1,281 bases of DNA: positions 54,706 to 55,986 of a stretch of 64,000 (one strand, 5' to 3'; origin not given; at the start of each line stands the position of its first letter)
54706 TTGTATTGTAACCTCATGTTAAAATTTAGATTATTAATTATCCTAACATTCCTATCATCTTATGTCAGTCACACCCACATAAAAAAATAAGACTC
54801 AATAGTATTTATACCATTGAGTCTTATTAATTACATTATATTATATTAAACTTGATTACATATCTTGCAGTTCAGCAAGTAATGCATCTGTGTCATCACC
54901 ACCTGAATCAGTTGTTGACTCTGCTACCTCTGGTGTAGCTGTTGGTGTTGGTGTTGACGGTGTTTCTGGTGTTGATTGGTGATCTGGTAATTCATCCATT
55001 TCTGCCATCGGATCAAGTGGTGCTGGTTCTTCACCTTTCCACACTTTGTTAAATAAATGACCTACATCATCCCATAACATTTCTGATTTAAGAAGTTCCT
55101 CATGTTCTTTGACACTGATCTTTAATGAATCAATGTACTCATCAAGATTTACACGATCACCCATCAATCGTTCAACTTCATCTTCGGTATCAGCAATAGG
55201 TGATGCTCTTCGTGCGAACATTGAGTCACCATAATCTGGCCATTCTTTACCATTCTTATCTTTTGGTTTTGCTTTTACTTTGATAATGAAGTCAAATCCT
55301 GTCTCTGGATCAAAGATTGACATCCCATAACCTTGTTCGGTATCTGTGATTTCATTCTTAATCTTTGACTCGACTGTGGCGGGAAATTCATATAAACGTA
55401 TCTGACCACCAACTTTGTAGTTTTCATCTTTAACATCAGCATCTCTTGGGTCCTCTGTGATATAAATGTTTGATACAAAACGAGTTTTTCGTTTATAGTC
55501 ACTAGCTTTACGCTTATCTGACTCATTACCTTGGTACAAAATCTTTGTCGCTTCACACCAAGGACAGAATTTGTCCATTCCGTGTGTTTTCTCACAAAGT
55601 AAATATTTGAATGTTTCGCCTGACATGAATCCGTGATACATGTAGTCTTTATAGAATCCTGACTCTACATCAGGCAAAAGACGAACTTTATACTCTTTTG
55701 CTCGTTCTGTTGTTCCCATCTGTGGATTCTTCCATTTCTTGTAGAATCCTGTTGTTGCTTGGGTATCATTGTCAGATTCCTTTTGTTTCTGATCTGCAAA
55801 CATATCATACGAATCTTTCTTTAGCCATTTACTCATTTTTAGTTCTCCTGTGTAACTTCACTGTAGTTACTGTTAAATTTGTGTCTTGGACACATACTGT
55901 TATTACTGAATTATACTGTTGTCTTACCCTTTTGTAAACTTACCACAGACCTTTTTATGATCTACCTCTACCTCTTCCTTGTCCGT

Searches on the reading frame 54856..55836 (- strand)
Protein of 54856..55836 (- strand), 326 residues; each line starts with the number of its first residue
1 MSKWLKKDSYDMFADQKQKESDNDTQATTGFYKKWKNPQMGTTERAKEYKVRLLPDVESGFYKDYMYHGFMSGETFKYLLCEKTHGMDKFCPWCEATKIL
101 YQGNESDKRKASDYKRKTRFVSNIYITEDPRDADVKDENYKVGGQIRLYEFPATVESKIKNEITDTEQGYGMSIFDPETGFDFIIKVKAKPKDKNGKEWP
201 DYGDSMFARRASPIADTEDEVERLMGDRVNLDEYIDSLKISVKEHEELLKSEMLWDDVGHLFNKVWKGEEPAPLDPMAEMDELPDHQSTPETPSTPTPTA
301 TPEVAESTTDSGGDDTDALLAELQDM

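Call 13: search_protein_families(library=pfam, proteins=[window:54856-55836:-], max_evalue=0.01)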
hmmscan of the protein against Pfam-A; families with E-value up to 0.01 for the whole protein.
window:54856-55836:- (326 aa): 1 family
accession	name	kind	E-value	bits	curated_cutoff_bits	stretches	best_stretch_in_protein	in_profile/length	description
PF08804.16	gp32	-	5.5e-13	49.9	26.8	1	51-239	7-193/208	gp32 DNA binding protein like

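Call 59: find_encoding_contigs(protein=window:54856-55836:-, flank=10000, max_places=1)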
Protein window:54856-55836:- (326 aa): 9 contigs read that carry it; 1 place shown.
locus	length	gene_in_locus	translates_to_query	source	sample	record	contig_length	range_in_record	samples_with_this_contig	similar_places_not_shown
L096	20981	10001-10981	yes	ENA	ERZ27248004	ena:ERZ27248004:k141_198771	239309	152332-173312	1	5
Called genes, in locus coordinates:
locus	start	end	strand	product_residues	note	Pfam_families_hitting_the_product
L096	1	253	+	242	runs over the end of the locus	-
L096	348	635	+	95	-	PF02085:Cytochrom_CIII (faint)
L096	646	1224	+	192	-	PF05838:Glyco_hydro_108, PF09374:PG_binding_3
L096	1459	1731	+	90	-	-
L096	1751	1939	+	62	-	-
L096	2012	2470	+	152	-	-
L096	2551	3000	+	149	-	PF08010:Phage_30_3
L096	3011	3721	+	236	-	PF01966:HD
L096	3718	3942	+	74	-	-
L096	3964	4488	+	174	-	PF13328:HD_4 (weak)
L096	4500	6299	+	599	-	PF01653:DNA_ligase_aden, PF03120:OB_DNA_ligase, PF14520:HHH_5 (faint), PF00533:BRCT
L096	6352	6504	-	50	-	-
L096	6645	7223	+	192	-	PF00149:Metallophos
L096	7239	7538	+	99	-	-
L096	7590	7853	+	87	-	-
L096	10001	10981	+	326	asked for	PF08804:gp32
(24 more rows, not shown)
